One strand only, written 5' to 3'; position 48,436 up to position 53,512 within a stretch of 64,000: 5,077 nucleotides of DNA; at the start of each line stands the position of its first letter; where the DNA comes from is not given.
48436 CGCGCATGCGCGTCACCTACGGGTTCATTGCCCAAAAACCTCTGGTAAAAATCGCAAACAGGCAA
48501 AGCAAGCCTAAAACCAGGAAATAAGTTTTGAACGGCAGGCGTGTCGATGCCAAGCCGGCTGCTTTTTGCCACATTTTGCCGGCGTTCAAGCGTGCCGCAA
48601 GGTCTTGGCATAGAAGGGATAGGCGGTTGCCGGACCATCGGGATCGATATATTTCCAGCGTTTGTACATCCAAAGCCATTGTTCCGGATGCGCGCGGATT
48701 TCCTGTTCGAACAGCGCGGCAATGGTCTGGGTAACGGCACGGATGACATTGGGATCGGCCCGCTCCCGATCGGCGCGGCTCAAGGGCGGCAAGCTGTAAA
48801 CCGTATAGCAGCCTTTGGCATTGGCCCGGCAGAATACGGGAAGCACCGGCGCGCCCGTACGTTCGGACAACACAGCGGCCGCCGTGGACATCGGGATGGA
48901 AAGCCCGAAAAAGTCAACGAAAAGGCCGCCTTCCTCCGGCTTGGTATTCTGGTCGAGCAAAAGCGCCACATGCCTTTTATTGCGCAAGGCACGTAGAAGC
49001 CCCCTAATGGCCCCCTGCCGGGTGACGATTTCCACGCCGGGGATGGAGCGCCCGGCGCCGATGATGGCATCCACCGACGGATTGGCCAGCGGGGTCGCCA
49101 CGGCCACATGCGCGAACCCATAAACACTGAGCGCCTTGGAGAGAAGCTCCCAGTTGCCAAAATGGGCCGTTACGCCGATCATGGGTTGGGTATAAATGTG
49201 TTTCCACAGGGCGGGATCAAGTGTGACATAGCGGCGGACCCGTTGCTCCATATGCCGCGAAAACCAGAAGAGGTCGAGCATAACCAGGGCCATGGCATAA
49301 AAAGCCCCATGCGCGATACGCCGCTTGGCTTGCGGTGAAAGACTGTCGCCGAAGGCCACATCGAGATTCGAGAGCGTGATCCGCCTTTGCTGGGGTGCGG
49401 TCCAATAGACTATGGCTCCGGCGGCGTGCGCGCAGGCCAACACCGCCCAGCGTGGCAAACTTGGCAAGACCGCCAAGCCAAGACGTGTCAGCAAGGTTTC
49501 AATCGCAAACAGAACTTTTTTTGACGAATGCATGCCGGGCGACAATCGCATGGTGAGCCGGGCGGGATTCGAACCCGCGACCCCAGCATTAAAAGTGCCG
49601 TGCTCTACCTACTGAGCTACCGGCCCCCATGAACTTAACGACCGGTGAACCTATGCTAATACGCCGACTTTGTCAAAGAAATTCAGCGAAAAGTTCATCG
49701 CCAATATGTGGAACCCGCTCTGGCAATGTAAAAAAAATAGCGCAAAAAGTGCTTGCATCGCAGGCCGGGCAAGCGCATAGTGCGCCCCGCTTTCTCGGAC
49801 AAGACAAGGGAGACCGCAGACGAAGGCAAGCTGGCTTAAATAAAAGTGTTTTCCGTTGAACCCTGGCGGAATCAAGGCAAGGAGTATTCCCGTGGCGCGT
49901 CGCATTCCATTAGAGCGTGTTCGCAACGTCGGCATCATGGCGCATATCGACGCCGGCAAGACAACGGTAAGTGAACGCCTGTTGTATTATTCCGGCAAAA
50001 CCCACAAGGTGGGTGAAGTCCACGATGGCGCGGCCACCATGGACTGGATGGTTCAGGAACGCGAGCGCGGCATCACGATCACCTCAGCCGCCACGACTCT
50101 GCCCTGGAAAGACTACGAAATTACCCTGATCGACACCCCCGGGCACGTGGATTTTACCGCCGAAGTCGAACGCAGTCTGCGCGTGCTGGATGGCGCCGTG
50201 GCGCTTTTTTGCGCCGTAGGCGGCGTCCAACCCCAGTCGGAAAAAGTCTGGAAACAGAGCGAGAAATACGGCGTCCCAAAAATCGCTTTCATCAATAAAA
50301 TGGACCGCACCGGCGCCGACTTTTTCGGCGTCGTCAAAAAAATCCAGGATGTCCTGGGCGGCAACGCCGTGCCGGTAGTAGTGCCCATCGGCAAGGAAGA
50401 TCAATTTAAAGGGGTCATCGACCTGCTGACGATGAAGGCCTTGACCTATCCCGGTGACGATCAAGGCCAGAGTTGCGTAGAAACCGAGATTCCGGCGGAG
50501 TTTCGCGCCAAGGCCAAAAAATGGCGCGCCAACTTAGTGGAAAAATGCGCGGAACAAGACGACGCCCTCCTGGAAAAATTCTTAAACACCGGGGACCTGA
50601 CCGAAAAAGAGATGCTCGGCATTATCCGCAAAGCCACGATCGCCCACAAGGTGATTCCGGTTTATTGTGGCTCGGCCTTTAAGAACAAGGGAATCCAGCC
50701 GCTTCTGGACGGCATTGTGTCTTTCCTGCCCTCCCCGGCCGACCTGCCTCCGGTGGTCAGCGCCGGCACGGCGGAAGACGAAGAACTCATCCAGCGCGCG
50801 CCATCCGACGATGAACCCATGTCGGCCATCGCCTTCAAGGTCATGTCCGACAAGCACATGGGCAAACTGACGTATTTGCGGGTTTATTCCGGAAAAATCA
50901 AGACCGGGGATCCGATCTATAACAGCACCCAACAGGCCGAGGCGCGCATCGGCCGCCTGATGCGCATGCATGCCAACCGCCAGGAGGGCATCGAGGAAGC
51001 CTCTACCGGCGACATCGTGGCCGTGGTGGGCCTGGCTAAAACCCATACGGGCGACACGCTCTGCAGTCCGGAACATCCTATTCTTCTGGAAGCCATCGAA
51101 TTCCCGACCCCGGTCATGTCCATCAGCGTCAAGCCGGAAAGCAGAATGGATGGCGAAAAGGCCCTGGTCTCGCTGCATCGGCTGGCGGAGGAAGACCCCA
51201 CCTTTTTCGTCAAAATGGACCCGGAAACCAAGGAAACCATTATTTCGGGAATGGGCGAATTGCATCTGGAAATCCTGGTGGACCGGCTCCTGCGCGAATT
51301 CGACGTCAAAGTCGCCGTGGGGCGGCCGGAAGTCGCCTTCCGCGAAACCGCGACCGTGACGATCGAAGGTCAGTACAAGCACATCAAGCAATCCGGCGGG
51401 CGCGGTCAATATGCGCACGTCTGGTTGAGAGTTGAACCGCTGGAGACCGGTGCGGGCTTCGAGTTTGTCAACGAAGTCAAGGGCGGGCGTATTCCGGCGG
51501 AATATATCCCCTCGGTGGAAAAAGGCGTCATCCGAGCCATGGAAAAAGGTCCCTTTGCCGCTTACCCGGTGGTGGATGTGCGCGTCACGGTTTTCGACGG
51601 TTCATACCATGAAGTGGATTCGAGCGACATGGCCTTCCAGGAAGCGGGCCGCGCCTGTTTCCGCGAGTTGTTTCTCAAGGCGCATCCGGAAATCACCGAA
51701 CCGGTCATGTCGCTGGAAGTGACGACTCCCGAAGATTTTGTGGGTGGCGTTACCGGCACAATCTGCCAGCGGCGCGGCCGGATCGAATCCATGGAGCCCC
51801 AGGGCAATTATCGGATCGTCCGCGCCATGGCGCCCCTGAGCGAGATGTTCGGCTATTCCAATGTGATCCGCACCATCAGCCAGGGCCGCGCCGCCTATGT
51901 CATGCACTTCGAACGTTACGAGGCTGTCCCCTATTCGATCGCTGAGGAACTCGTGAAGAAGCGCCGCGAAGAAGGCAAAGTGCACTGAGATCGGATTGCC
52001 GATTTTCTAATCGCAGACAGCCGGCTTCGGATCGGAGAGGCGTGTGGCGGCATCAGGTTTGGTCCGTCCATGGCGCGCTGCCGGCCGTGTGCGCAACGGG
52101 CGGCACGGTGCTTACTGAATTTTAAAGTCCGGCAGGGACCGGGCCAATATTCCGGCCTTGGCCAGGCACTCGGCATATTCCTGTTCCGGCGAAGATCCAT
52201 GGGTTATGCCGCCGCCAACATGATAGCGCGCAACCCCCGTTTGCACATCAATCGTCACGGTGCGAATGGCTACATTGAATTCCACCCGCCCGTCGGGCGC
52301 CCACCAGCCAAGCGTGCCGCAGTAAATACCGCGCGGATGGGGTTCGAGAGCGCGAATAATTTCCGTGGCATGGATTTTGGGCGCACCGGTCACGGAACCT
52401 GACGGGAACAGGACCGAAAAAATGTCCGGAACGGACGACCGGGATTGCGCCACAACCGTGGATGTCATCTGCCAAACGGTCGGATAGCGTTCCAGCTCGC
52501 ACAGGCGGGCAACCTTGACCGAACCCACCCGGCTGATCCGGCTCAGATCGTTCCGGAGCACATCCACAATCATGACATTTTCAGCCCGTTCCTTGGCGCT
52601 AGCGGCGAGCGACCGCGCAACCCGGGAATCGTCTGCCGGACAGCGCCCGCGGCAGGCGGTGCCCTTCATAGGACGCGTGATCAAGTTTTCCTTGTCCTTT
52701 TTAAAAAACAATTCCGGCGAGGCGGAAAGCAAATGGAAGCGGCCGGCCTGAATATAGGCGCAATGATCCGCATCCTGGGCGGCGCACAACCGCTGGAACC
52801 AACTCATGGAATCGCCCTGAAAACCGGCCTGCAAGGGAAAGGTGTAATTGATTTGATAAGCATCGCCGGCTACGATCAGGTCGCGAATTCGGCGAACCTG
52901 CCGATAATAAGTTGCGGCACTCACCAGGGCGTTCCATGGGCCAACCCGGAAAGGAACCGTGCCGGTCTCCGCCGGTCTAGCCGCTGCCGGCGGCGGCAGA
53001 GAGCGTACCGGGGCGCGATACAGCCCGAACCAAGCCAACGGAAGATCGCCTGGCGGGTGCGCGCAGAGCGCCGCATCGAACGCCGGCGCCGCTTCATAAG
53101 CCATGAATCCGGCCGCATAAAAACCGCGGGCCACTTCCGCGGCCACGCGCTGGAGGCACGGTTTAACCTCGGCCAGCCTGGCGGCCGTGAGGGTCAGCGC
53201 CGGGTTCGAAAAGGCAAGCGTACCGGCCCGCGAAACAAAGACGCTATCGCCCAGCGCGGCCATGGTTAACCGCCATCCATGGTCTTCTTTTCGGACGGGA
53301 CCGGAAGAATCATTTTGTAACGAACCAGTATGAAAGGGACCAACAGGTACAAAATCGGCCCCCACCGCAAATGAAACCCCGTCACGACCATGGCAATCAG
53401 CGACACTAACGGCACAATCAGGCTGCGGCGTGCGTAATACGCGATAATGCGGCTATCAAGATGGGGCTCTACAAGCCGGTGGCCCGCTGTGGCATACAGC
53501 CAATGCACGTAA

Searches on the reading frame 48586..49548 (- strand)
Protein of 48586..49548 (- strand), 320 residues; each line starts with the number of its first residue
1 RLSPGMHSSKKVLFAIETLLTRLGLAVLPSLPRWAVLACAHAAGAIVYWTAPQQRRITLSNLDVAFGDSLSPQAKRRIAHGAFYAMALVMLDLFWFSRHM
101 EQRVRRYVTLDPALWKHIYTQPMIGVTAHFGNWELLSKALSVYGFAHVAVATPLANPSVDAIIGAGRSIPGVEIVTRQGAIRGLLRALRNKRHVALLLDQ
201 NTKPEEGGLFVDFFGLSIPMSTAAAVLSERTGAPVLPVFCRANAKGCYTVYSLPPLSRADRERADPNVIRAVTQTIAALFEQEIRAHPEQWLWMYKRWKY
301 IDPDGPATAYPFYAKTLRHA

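Call 28: search_protein_families(library=pfam, proteins=[window:48586-49548:-], max_evalue=0.001)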
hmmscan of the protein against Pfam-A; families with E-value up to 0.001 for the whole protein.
window:48586-49548:- (320 aa): 1 family
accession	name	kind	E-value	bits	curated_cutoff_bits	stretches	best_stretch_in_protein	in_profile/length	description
PF03279.18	Lip_A_acyltrans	-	2.9e-44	151.9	22.3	1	19-299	17-294/295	Bacterial lipid A biosynthesis acyltransferase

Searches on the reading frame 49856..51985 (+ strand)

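Call 28: search_protein_families(library=pfam, proteins=[window:49856-51985:+], max_evalue=0.001)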
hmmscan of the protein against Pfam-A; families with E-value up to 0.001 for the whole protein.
window:49856-51985:+ (710 aa): 7 families
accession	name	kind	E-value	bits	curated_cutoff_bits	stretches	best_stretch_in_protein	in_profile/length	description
PF00009.33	GTP_EFTU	-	9.3e-65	218.2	26.5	1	20-293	1-188/188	Elongation factor Tu GTP binding domain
PF03764.24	EFG_IV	-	3.6e-46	156.3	24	1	491-609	1-120/121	Elongation factor G, domain IV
PF14492.12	EFG_III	-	4.4e-28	97.6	27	1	416-489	1-74/75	Elongation Factor G, domain III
PF00679.30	EFG_C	-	2.1e-25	89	27.9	1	613-698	2-88/89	Elongation factor G C-terminus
PF22042.2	EF-G_D2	-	3e-19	69.3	27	1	321-404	1-83/84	Elongation factor G domain 2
PF03144.31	GTP_EFTU_D2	-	7.6e-17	61.9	30.3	1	336-403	1-73/73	Elongation factor Tu domain 2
PF16658.11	RF3_C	-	0.00022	21.5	40.1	1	429-494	19-84/132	Class II release factor RF3, C-terminal domain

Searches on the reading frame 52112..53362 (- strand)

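Call 28: search_protein_families(library=pfam, proteins=[window:52112-53362:-], max_evalue=0.001)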
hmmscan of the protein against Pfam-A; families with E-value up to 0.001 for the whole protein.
window:52112-53362:- (416 aa): 1 family
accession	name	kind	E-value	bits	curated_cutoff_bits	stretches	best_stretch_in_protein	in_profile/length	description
PF00425.24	Chorismate_bind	-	3.1e-80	269.9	27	1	150-402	3-257/257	chorismate binding enzyme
